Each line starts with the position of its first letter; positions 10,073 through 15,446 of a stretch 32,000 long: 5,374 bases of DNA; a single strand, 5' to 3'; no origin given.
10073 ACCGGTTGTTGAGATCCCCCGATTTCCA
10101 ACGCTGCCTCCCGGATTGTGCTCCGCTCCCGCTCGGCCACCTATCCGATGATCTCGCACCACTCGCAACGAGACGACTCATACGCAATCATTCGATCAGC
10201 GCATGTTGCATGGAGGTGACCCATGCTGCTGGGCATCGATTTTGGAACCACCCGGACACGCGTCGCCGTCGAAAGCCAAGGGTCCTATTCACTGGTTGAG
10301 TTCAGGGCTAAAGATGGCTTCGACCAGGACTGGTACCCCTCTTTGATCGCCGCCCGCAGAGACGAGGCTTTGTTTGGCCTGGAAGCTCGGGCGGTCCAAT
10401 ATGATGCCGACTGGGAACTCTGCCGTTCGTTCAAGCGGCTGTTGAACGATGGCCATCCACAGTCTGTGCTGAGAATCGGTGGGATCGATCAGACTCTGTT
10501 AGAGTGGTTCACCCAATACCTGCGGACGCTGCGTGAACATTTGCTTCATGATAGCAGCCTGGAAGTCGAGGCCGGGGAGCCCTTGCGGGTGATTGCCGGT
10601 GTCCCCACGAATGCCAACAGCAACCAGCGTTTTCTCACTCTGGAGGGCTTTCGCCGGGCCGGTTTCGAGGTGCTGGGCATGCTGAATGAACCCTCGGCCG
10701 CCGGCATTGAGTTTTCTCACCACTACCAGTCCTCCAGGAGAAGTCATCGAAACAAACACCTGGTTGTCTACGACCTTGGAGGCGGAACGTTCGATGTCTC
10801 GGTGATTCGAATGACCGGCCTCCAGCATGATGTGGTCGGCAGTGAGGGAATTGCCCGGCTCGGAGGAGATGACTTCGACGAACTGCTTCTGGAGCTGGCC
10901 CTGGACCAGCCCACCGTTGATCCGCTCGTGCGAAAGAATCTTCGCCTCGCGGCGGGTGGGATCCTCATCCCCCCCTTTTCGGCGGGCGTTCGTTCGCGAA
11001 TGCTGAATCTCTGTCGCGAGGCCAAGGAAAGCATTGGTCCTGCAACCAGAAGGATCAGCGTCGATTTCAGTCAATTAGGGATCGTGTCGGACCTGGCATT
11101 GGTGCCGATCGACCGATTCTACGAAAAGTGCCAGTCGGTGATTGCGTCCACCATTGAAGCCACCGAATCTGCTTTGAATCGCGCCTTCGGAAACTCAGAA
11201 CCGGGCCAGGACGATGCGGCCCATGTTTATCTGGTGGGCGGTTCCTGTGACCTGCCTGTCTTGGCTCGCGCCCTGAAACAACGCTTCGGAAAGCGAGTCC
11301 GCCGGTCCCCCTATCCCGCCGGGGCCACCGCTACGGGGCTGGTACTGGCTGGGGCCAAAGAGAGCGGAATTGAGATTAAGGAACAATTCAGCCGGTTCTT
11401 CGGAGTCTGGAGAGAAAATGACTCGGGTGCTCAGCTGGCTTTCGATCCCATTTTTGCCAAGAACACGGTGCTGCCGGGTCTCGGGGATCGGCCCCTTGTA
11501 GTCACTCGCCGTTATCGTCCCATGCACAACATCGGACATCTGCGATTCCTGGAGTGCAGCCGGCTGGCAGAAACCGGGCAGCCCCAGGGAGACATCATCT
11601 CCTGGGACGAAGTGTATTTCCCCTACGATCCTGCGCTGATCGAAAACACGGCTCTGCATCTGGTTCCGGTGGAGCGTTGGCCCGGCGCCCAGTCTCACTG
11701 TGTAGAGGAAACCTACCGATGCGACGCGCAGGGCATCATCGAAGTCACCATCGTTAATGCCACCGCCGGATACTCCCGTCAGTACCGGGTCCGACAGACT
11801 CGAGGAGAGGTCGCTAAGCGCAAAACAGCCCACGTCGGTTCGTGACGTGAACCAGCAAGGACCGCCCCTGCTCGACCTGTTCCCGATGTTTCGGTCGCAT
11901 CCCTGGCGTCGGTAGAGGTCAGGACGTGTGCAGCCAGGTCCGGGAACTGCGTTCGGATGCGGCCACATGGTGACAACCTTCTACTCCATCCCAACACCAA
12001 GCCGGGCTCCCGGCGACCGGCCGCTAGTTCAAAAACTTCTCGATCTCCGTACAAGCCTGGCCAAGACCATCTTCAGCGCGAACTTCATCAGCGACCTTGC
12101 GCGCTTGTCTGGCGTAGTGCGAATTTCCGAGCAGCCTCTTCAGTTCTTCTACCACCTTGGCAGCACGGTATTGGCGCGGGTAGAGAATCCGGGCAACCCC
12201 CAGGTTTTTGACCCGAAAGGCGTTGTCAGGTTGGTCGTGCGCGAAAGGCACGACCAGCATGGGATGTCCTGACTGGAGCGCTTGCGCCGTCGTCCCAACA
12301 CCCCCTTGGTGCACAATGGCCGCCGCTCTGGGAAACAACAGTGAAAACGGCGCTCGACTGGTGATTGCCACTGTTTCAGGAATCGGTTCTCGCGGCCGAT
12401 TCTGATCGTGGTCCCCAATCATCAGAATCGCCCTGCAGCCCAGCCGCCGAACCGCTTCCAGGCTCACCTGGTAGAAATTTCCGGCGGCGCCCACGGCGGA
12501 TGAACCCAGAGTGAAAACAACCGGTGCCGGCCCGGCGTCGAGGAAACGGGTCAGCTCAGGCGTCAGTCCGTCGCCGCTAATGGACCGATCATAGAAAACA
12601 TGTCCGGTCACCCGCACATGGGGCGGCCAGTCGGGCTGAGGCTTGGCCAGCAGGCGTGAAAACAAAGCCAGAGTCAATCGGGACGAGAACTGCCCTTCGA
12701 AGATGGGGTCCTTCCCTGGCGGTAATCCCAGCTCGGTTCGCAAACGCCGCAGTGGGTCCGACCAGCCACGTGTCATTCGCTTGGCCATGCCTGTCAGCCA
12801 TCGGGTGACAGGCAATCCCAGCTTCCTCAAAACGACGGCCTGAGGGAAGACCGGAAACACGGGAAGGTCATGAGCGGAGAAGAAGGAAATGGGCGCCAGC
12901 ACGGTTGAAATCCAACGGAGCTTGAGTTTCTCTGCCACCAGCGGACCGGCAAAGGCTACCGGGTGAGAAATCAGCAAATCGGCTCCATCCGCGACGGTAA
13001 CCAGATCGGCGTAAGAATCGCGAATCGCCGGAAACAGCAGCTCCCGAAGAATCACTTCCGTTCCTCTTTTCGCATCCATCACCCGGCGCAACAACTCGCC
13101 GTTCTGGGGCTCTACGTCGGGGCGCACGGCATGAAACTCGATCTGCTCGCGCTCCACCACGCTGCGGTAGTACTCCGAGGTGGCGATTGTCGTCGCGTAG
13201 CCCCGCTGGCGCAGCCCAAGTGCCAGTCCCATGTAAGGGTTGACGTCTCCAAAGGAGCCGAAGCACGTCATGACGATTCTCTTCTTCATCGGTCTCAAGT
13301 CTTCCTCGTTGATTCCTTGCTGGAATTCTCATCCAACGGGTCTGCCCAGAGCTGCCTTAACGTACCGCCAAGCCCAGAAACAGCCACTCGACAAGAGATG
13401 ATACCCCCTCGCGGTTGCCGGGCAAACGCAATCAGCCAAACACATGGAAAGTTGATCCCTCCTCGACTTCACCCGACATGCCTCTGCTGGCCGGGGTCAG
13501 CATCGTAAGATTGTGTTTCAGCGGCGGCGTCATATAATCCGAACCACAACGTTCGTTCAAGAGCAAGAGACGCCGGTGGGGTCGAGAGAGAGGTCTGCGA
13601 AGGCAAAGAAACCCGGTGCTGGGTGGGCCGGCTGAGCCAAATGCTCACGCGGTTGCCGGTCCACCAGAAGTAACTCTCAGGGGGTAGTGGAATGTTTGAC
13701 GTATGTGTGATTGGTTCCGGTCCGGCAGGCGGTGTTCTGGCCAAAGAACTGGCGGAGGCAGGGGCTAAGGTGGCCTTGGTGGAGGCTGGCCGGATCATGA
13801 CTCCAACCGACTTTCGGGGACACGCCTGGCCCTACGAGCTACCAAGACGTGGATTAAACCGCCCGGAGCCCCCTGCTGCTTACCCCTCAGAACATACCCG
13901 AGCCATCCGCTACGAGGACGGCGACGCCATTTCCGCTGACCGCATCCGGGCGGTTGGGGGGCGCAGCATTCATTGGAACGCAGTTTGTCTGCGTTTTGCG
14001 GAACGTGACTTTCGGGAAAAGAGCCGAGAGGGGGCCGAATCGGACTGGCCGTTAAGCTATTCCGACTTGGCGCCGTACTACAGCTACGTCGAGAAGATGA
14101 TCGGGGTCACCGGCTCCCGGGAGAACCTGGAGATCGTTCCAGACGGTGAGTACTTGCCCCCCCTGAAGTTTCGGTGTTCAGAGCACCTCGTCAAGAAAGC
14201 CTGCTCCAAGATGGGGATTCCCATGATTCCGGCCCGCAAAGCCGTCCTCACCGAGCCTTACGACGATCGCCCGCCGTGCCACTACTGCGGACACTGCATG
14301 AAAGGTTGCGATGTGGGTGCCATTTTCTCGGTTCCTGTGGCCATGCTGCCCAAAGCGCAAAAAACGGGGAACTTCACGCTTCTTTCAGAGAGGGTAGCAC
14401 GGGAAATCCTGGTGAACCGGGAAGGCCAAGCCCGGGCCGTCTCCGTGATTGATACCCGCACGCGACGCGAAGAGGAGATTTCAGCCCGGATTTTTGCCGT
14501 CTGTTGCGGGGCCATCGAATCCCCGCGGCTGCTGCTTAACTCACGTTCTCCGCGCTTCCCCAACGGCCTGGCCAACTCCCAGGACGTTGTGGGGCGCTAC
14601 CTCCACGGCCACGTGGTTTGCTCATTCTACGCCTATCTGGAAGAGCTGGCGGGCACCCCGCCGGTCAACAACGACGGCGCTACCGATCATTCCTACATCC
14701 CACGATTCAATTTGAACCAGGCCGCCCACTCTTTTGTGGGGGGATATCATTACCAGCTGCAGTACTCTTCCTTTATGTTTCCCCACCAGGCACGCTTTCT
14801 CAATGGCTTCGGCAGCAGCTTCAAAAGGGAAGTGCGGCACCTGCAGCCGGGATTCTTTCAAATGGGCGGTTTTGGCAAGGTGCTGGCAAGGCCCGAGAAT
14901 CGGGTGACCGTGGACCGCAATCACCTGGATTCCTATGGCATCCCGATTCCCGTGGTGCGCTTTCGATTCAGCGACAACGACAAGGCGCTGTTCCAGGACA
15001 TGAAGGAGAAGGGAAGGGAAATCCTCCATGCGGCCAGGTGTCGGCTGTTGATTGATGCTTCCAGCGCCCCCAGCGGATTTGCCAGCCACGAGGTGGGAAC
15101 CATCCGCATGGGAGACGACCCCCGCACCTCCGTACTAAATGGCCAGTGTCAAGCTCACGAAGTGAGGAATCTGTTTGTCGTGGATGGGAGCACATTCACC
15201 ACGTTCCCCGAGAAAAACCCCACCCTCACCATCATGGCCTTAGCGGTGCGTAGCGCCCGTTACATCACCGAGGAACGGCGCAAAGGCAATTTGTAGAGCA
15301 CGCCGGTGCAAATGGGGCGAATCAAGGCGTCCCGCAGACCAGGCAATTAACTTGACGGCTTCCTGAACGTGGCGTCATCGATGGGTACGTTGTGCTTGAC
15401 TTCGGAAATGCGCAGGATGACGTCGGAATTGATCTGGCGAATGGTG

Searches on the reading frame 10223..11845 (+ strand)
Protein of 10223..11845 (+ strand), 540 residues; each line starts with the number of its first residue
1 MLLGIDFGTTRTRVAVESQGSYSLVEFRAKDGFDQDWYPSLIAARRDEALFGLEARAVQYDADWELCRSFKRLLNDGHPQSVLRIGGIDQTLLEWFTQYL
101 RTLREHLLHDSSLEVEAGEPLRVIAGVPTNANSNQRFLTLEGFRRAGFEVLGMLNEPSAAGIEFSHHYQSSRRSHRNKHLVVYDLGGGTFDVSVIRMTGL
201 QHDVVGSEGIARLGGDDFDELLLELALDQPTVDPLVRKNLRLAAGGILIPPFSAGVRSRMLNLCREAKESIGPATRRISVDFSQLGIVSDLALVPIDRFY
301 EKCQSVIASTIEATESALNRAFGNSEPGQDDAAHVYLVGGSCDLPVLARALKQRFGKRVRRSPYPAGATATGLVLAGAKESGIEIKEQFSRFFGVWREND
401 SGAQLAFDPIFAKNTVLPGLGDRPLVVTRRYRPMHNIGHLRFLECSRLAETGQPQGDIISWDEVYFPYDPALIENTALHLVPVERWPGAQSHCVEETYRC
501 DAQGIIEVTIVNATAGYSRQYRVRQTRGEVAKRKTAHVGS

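Call 58: search_protein_families(library=pfam, max_evalue=0.001, proteins=[window:10223-11845:+])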
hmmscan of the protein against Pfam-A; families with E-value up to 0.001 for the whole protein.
window:10223-11845:+ (540 aa): 2 families
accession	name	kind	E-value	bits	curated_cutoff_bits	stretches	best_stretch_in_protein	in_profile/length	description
PF00012.26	HSP70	-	7.7e-31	107.4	20.6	1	123-382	136-377/599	Hsp70 protein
PF06723.19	MreB_Mbl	-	4.4e-06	26.2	27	0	120-224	93-186/327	MreB/Mbl protein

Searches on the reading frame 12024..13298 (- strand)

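Call 58: search_protein_families(library=pfam, max_evalue=0.001, proteins=[window:12024-13298:-])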
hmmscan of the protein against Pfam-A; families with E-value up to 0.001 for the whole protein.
window:12024-13298:- (424 aa): 4 families
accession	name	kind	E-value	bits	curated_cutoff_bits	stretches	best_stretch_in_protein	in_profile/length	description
PF06722.18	EryCIII-like_C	-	2.1e-17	63.9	31.7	1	288-409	12-132/145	Erythromycin biosynthesis protein CIII-like, C-terminal domain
PF03033.26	Glyco_transf_28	-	3.3e-07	30.9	26.2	1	8-69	1-57/139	Glycosyltransferase family 28 N-terminal domain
PF00201.24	UDPGT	-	1.5e-06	27.8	19.5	1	321-399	337-415/499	UDP-glucoronosyl and UDP-glucosyl transferase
PF04101.22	Glyco_tran_28_C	-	1.4e-05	25.6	22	1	325-401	72-153/166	Glycosyltransferase family 28 C-terminal domain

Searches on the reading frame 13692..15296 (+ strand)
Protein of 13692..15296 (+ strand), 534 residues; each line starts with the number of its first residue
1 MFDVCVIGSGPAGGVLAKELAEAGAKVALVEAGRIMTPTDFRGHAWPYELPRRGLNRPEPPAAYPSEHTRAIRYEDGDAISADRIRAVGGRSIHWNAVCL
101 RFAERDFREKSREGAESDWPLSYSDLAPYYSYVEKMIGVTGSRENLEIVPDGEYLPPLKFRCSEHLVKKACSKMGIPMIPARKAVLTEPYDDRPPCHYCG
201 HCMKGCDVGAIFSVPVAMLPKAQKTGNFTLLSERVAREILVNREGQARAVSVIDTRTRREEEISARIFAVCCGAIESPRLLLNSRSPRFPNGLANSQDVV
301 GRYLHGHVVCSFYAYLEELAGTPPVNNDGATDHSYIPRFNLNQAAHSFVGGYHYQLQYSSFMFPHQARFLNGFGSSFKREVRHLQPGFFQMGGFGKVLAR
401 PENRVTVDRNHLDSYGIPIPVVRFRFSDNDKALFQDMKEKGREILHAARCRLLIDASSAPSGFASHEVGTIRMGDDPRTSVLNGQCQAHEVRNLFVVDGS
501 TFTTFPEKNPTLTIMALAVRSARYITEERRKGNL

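Call 58: search_protein_families(library=pfam, max_evalue=0.001, proteins=[window:13692-15296:+])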
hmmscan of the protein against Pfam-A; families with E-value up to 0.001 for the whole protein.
window:13692-15296:+ (534 aa): 8 families
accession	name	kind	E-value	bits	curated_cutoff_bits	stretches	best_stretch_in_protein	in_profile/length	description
PF05199.19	GMC_oxred_C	-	2e-22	80.7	24.6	1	401-518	3-139/139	GMC oxidoreductase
PF00732.25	GMC_oxred_N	-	4e-18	66.5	23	1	76-309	15-218/218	GMC oxidoreductase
PF01494.25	FAD_binding_3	-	1.7e-06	27.9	22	1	2-44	2-43/349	FAD binding domain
PF07992.20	Pyr_redox_2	-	2.2e-06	27.7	26.1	1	2-35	1-34/291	Pyridine nucleotide-disulphide oxidoreductase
PF00890.30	FAD_binding_2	-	1.1e-05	25.3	20.4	1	3-33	1-31/414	FAD binding domain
PF01266.30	DAO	-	4.5e-05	23.6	27.9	1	3-35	1-34/353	FAD dependent oxidoreductase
PF05834.18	Lycopene_cycl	-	0.0002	21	23.4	1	3-37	1-37/380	Lycopene cyclase protein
PF13450.12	NAD_binding_8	-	0.00022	21.9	21.9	0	6-34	1-29/68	NAD(P)-binding Rossmann-like domain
